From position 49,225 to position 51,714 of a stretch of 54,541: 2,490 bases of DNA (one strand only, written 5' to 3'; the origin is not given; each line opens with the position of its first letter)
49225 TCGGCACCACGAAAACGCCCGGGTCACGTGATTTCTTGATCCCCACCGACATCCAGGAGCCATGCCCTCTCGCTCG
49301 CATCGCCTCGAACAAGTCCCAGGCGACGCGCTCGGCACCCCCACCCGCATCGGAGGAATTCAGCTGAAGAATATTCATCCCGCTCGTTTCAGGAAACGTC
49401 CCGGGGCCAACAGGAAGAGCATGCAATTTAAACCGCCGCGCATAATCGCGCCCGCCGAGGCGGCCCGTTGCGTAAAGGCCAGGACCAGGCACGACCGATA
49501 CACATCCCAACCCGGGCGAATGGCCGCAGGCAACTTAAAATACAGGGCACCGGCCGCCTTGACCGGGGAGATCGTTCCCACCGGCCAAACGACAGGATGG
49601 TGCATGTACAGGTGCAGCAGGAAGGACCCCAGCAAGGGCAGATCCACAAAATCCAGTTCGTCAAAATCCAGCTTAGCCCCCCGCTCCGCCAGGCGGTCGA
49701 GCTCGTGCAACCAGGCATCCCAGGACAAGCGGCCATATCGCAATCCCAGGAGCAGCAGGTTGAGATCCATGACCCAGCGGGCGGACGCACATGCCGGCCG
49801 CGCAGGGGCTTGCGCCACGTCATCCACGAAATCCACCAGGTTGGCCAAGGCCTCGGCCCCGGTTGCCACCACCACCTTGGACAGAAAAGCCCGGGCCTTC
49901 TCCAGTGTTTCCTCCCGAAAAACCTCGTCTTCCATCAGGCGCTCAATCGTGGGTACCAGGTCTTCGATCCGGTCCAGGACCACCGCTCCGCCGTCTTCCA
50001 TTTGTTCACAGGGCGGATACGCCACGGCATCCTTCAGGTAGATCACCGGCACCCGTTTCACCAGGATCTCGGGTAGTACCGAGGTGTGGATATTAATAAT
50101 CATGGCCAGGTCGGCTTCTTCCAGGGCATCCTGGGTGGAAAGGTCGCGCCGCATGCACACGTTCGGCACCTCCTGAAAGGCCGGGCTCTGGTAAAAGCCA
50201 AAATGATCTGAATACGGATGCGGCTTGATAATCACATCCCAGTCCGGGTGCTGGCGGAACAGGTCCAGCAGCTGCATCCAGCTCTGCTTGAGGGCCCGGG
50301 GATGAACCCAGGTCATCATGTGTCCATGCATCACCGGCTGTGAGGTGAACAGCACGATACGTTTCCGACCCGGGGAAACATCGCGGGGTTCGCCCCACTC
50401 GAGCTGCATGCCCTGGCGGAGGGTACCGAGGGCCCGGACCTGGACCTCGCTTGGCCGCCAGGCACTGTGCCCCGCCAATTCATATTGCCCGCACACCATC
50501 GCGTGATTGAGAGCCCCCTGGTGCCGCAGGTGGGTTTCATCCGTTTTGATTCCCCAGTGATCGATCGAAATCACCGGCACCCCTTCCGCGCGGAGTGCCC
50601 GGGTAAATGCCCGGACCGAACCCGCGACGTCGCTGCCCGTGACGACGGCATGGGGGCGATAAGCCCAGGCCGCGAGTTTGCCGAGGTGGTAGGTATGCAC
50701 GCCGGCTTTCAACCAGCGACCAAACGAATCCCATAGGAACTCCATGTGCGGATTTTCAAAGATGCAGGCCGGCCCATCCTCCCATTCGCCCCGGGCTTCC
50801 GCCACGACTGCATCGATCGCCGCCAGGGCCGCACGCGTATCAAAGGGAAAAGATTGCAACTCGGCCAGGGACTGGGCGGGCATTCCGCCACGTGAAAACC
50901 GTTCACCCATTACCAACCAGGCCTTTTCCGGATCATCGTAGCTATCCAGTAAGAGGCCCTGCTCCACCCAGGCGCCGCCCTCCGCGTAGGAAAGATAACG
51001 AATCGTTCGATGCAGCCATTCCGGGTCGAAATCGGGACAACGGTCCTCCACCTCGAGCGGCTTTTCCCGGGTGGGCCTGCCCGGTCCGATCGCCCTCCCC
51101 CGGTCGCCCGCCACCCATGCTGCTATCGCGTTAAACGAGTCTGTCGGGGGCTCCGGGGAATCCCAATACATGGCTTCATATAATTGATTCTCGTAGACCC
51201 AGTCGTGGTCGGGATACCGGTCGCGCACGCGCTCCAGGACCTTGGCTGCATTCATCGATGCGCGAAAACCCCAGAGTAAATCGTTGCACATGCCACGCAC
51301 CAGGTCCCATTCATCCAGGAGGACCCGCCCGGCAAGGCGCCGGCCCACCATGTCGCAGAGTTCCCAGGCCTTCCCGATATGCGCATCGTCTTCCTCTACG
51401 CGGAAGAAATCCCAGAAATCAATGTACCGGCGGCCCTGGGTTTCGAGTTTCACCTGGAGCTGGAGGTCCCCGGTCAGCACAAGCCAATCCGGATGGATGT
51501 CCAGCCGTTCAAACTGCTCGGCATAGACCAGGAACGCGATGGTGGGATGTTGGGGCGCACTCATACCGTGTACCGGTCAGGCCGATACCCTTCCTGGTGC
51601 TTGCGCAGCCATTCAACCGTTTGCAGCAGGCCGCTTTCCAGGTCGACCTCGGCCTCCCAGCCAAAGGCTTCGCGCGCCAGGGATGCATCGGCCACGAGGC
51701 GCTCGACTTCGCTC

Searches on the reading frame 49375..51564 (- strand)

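Call 29: search_protein_families(library=pfam, proteins=[window:49375-51564:-], max_evalue=0.001)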
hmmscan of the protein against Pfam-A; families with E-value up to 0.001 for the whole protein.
window:49375-51564:- (729 aa): 0 families

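Call 42: search_protein_families(library=ncbifam, proteins=[window:49375-51564:-], max_evalue=0.001)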
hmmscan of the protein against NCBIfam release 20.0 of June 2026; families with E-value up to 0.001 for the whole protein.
window:49375-51564:- (729 aa): 1 family
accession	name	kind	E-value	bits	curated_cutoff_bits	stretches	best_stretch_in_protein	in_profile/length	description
NF046086.1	BFO_1060_trans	domain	0.00014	21.2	200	1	432-560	211-340/365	BFO_1060 family glycosyltransferase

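Call 69: search_protein_families(library=pfam, proteins=[window:49375-51564:-], max_evalue=1)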
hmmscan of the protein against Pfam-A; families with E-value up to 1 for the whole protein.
window:49375-51564:- (729 aa): 0 families
